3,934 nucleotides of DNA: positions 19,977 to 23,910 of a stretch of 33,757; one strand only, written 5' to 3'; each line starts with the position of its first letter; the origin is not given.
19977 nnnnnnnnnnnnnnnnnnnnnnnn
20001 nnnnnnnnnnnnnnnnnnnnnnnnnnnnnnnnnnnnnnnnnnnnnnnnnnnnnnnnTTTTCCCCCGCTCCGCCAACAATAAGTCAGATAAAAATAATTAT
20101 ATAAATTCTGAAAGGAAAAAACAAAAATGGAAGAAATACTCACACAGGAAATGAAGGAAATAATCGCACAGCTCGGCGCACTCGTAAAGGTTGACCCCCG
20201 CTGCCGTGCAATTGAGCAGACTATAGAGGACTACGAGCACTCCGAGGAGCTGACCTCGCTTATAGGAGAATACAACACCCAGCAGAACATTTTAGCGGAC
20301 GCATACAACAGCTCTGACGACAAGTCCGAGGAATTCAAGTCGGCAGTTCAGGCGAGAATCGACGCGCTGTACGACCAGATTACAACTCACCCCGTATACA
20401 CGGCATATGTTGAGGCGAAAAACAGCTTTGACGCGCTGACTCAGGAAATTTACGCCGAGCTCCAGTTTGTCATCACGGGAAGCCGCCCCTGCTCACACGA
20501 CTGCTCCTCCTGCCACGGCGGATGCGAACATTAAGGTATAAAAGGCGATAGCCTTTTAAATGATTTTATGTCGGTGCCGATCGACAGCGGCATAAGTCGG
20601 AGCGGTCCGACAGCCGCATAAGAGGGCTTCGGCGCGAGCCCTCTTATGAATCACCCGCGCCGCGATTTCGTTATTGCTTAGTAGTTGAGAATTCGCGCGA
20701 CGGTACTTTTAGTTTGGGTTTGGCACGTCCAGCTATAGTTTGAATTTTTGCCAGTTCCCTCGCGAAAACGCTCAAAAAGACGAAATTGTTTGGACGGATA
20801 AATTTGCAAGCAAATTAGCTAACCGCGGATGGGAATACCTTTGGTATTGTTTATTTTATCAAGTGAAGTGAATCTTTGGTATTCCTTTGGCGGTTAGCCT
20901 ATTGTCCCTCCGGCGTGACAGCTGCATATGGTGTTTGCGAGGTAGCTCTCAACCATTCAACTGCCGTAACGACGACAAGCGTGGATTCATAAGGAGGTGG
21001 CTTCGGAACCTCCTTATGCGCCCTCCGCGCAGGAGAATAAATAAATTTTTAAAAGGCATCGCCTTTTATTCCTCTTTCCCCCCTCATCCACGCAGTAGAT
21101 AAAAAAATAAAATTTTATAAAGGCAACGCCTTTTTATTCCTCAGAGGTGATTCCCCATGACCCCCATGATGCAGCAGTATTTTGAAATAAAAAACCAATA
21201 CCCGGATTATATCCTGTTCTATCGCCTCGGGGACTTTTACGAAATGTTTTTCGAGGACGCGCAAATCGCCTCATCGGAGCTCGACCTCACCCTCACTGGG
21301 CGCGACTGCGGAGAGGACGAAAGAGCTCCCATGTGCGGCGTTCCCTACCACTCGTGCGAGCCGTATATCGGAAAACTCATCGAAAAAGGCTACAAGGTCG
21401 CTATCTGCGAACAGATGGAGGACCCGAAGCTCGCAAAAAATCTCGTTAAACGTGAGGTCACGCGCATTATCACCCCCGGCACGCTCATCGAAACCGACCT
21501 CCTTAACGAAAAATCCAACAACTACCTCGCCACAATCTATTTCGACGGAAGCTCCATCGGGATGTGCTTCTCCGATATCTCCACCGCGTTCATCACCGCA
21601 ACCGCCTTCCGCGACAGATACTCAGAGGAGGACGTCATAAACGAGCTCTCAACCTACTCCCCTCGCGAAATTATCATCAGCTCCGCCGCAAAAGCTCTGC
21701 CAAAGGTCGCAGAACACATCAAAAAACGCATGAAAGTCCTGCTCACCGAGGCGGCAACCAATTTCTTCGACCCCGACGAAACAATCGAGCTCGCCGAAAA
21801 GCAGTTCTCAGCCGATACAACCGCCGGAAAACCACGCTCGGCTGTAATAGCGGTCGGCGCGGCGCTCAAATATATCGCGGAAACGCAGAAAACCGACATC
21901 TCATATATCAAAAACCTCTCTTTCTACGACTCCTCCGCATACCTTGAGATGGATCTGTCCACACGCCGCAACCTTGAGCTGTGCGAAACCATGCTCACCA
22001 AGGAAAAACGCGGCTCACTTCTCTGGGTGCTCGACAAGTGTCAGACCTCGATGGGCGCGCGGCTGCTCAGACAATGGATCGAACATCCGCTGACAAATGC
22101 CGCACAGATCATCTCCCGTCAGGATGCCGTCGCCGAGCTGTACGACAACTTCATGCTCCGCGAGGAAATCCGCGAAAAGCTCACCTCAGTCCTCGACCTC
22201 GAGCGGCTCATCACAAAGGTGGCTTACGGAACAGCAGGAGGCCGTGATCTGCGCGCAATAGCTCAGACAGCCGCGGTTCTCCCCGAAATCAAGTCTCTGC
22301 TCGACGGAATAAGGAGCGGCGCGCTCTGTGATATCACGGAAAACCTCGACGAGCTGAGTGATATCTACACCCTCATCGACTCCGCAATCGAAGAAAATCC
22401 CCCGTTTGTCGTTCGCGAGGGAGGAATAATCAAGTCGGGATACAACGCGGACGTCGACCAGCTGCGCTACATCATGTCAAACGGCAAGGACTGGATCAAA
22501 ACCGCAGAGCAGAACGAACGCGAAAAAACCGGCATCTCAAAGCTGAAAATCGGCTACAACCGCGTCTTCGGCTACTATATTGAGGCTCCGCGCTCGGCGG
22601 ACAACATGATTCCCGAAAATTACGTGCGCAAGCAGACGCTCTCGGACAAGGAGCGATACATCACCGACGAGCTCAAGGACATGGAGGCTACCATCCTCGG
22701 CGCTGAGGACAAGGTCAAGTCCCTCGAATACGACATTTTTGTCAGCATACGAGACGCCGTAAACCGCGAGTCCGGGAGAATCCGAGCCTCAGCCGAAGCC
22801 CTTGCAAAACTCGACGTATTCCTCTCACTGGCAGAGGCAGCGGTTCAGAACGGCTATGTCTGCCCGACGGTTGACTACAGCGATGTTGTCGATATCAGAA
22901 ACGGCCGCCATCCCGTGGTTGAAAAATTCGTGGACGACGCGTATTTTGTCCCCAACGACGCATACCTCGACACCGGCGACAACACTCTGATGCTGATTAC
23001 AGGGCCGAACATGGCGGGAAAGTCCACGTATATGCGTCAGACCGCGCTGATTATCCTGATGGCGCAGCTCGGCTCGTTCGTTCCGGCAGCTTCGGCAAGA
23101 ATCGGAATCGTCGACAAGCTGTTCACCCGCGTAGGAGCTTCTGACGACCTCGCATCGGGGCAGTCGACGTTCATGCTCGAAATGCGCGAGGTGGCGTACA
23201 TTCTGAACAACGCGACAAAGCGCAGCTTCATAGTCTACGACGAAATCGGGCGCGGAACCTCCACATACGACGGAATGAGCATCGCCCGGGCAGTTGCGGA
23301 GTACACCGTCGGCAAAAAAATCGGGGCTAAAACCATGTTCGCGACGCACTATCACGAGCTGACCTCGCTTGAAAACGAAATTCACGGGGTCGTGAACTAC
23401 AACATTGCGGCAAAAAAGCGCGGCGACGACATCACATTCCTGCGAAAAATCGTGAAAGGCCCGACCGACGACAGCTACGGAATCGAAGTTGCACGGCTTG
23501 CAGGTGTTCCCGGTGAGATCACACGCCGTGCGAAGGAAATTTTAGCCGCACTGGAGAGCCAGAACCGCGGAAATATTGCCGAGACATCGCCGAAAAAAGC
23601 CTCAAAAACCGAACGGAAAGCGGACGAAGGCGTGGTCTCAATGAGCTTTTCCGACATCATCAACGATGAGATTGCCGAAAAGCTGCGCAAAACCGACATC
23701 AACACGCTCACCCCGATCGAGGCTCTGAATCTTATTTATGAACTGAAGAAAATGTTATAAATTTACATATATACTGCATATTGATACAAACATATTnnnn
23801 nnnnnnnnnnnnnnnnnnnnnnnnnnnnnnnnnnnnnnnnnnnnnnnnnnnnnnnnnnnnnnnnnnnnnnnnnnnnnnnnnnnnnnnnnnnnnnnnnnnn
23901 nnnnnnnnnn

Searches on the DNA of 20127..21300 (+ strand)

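Call 4: search_rna_families(source=window, start=20400, end=21300, threshold=evalue, max_evalue=10, show_alignments=3)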
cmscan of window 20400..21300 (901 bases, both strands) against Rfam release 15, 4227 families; matches with E-value up to 10: 8.
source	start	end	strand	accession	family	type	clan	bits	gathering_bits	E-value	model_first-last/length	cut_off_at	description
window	21043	21145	-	RF02439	SpF56_sRNA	Gene; sRNA;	-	18.2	80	6.8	1-99/99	no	Streptococcus sRNA SpF56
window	21053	21132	-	RF04240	mir-4716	Gene; miRNA;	-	16.5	76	2.8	1-84/84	no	mir-4716 microRNA precursor family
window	20562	20649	+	RF00481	HCV_X3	Cis-reg;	-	13.9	65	9.9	1-105/105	no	Hepatitis C virus 3' X element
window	20427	20466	-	RF02263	MAT2A_D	Cis-reg;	-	13.8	32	9.5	1-41/41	no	MAT2A 3'UTR stem loop D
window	20653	20704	+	RF01898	mir-363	Gene; miRNA;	CL00110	13.7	58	7.3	15-65/80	no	mir-363 microRNA precursor family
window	21217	21282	-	RF00521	SAM_alpha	Cis-reg; riboswitch;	-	13.2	36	4.2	1-79/79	no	Alpha-proteobacteria SAM riboswitch aptamer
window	20832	20885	+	RF03116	aCoV-5UTR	Cis-reg;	CL00116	11.3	70.3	4.9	77-131/323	no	Alphacoronavirus 5'UTR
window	21044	21132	+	RF02777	OppA_thermometer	Cis-reg; thermoregulator;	-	11.1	290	2.5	1-304/304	no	OppA 5' UTR thermometer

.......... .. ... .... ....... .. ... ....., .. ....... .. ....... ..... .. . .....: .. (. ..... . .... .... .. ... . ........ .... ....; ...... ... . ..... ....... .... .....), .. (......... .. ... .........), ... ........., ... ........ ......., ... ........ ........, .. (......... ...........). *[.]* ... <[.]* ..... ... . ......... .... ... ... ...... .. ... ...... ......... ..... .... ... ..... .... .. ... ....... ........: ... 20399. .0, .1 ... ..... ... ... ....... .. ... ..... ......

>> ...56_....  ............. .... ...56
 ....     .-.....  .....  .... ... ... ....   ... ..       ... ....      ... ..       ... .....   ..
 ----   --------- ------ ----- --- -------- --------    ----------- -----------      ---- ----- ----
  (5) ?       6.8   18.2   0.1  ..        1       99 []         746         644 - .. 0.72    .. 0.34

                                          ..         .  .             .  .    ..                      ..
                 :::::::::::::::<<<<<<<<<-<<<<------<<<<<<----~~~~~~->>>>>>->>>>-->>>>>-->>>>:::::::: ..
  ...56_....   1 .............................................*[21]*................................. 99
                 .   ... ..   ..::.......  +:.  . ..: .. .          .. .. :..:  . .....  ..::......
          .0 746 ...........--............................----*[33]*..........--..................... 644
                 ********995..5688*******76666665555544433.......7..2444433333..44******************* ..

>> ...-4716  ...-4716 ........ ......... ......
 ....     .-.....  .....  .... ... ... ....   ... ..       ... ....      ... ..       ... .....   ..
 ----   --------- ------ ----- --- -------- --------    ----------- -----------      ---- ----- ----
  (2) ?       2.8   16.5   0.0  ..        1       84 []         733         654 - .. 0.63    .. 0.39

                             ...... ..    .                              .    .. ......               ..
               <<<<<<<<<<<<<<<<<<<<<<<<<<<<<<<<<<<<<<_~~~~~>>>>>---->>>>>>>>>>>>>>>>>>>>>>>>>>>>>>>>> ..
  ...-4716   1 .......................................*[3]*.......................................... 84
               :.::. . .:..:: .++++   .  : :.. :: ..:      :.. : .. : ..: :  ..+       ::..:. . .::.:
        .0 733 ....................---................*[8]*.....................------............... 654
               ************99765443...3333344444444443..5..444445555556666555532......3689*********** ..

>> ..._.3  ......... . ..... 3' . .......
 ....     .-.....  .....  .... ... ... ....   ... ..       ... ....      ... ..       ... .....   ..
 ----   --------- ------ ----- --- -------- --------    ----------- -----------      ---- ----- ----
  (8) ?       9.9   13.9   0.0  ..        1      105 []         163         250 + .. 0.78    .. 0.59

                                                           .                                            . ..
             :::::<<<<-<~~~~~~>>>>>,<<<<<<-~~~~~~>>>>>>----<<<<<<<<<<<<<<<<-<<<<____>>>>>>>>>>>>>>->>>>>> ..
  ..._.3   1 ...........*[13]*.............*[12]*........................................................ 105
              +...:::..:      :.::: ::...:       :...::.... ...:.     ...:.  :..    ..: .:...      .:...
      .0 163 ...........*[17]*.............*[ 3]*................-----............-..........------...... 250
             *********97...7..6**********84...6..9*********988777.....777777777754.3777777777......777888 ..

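Call 28: search_dna_similar(query=window:20535-21156:+, collection=plasmids, mode=distant, max_evalue=0.01)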
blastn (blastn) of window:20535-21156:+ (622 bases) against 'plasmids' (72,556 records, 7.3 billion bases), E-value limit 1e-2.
No match.

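Call 29: search_dna_similar(query=window:20535-21156:+, collection=phages, mode=distant, max_evalue=0.01)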
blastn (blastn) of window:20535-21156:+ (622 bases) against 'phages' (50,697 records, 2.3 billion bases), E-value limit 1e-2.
No match.

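Call 31: search_rna_families(source=L006, start=1350, end=1659, threshold=evalue, max_evalue=1, show_alignments=2)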
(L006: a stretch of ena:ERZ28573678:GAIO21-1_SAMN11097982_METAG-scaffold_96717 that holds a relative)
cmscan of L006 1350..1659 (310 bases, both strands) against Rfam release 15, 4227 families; matches with E-value up to 1: 1.
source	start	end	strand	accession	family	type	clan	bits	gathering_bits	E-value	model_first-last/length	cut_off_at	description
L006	1427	1463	-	RF03912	mir-4659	Gene; miRNA;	-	18.7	92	0.33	19-55/73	no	mir-4659 microRNA precursor family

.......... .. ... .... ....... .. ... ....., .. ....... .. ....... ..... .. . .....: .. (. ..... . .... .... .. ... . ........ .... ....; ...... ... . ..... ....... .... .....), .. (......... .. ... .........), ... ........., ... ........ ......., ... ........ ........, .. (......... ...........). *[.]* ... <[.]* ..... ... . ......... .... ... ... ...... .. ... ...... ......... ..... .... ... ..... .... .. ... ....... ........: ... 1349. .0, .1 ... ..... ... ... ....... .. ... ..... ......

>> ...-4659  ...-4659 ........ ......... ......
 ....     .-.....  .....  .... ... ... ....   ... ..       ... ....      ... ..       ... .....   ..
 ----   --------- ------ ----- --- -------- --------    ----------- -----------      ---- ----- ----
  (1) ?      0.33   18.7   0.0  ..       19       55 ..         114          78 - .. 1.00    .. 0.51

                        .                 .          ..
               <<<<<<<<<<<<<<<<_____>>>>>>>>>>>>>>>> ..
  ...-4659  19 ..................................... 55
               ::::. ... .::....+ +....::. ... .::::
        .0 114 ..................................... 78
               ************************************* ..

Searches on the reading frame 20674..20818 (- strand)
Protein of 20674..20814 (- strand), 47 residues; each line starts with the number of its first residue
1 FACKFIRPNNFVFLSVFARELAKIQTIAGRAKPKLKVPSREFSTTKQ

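Call 32: search_protein_families(library=pfam, max_evalue=10, proteins=[window:20674-20814:-, window:20681-20818:-])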
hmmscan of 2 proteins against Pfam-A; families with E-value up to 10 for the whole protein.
seq(47 aa): 0 families

seq(46 aa): 0 families

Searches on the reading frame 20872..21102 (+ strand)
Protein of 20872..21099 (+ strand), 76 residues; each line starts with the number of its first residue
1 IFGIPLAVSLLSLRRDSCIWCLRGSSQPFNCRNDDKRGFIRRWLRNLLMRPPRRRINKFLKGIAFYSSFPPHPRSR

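Call 9: search_protein_families(library=pfam, proteins=[window:20887-21102:+])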
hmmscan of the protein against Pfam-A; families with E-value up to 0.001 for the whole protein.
window:20887-21102:+ (71 aa): 0 families

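Call 32: search_protein_families(library=pfam, max_evalue=10, proteins=[window:20872-21099:+])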
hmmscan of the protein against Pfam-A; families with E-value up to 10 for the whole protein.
seq(76 aa): 0 families

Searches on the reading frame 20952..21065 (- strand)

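Call 32: search_protein_families(library=pfam, max_evalue=10, proteins=[window:20952-21065:-])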
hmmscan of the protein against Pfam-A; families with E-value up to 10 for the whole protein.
seq(38 aa): 1 family
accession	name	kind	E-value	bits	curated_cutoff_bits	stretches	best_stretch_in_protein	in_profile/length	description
PF00030.24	Crystall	-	0.27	11.8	25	1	8-35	54-81/82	Beta/Gamma crystallin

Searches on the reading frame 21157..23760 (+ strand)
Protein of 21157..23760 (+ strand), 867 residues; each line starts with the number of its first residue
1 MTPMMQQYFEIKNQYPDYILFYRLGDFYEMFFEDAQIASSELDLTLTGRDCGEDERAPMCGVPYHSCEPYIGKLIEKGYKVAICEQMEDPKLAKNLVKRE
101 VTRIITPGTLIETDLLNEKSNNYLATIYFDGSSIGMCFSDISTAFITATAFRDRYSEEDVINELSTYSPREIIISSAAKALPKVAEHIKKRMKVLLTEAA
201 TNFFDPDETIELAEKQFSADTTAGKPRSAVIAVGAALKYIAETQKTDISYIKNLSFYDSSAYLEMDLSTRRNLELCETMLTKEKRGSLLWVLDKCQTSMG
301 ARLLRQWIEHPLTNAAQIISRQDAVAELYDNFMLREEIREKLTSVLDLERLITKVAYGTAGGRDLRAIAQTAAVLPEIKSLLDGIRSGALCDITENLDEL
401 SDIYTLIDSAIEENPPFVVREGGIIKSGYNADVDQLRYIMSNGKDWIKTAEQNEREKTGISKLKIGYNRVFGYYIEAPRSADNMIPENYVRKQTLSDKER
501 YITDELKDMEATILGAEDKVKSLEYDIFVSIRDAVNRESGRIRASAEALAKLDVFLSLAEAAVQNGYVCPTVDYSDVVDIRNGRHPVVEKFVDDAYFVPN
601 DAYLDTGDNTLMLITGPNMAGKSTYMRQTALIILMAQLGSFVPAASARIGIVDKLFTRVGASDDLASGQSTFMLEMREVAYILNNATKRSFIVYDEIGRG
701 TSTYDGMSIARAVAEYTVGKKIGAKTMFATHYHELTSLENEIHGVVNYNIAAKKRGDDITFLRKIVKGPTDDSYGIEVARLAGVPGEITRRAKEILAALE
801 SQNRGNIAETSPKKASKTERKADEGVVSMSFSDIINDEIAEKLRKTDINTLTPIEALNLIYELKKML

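Call 9: search_protein_families(library=pfam, proteins=[window:21157-23760:+])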
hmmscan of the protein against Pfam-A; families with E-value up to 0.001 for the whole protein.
window:21157-23760:+ (867 aa): 5 families
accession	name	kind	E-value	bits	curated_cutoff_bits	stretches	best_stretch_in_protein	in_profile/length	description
PF00488.27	MutS_V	-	6.2e-82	274.6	30.2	1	612-800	1-188/188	MutS domain V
PF05192.23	MutS_III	-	1.1e-55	189.5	34.1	1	268-559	1-194/194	MutS domain III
PF01624.25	MutS_I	-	3e-48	163.2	20.6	1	2-113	1-112/113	MutS domain I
PF05190.23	MutS_IV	-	4e-28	98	22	1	428-518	1-91/92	MutS family domain IV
PF05188.22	MutS_II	-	2e-17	64.3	25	1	122-251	1-132/133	MutS domain II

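Call 25: find_encoding_contigs(protein=window:21157-23760:+, flank=3000, max_places=10)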
Protein window:21157-23760:+ (867 aa): no gene with exactly this product is on record in the collection.

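Call 71: find_homologous_proteins(query=window:21157-23757:+, max_evalue=1e-100)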
Query window:21157-23757:+ (867 aa): 8000 proteins with E <= 1e-100 among 8000 candidates; the best 120 are listed.
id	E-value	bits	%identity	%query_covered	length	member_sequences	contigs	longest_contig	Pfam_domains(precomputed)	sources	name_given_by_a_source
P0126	0.0e+0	1920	100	100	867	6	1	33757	PF01624.26,PF05192.24,PF05188.24,PF05190.24,PF00488.28,PF27441.1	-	-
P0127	0.0e+0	1718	89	100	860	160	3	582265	PF01624.26,PF05192.24,PF05188.24,PF05190.24,PF00488.28,PF27441.1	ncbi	-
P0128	0.0e+0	1717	89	100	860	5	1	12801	PF01624.26,PF05192.24,PF05188.24,PF05190.24,PF00488.28,PF27441.1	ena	-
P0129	0.0e+0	1692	87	100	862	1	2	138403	PF01624.26,PF05192.24,PF05188.24,PF05190.24,PF00488.28,PF27441.1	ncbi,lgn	-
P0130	0.0e+0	1597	89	91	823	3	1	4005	PF01624.26,PF05192.24,PF05188.24,PF05190.24,PF00488.28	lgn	-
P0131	0.0e+0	1576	80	100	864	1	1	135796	PF01624.26,PF05192.24,PF05188.24,PF05190.24,PF00488.28,PF27441.1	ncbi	-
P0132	0.0e+0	1565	81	100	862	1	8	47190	PF01624.26,PF05192.24,PF05188.24,PF05190.24,PF00488.28,PF27441.1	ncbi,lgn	-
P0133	0.0e+0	1562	80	100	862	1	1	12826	PF01624.26,PF05192.24,PF05188.24,PF05190.24,PF00488.28,PF27441.1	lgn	-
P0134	0.0e+0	1557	79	100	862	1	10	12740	PF01624.26,PF05192.24,PF05188.24,PF05190.24,PF00488.28,PF27441.1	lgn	-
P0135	0.0e+0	1556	80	100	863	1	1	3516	PF01624.26,PF05192.24,PF05188.24,PF05190.24,PF00488.28,PF27441.1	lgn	-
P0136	0.0e+0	1556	80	100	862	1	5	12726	PF01624.26,PF05192.24,PF05188.24,PF05190.24,PF00488.28,PF27441.1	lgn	-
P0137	0.0e+0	1551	78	100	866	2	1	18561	PF01624.26,PF05192.24,PF05188.24,PF05190.24,PF00488.28,PF27441.1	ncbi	-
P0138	0.0e+0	1545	79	100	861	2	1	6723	PF01624.26,PF05192.24,PF05188.24,PF05190.24,PF00488.28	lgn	-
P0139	0.0e+0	1539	78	100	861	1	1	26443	PF01624.26,PF05192.24,PF05188.24,PF05190.24,PF00488.28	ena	-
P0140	0.0e+0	1537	78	100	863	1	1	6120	PF01624.26,PF05192.24,PF05188.24,PF05190.24,PF00488.28,PF27441.1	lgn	-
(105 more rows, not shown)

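Call 72: list_cluster_members(proteins=[P0126])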
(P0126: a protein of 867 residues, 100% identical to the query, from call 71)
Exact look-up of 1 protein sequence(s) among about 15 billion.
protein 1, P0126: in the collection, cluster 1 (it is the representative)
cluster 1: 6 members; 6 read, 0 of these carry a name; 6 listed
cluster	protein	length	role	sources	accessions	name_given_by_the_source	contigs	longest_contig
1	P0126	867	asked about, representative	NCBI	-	-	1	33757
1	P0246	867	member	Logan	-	-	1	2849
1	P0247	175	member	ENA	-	-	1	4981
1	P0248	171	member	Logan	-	-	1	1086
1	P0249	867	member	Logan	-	-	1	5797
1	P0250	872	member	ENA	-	-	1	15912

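Call 74: find_encoding_contigs(protein=P0247, flank=5000, max_places=3)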
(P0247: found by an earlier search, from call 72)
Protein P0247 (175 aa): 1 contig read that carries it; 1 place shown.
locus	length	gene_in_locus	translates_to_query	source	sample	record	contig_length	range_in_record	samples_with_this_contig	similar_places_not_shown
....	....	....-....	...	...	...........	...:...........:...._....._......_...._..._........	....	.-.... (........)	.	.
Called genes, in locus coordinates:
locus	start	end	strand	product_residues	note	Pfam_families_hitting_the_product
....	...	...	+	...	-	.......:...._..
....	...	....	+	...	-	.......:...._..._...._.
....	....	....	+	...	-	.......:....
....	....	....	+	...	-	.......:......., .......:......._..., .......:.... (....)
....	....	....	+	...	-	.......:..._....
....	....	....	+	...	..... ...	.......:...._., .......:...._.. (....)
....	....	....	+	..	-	?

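Call 75: find_encoding_contigs(protein=P0249, flank=3500, max_places=3)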
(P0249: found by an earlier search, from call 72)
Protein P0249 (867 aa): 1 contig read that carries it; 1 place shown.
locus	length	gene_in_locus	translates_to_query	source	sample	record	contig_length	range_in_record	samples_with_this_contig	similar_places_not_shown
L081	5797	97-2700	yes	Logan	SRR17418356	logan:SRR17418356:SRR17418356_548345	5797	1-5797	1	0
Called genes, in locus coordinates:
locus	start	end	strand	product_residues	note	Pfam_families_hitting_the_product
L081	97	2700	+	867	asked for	PF01624:MutS_I, PF05188:MutS_II, PF05192:MutS_III, PF05190:MutS_IV, PF00488:MutS_V, PF27441:MutS_C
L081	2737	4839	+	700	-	PF02518:HATPase_c, PF13589:HATPase_c_3, PF01119:DNA_mis_repair, PF08676:MutL_C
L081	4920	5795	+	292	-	?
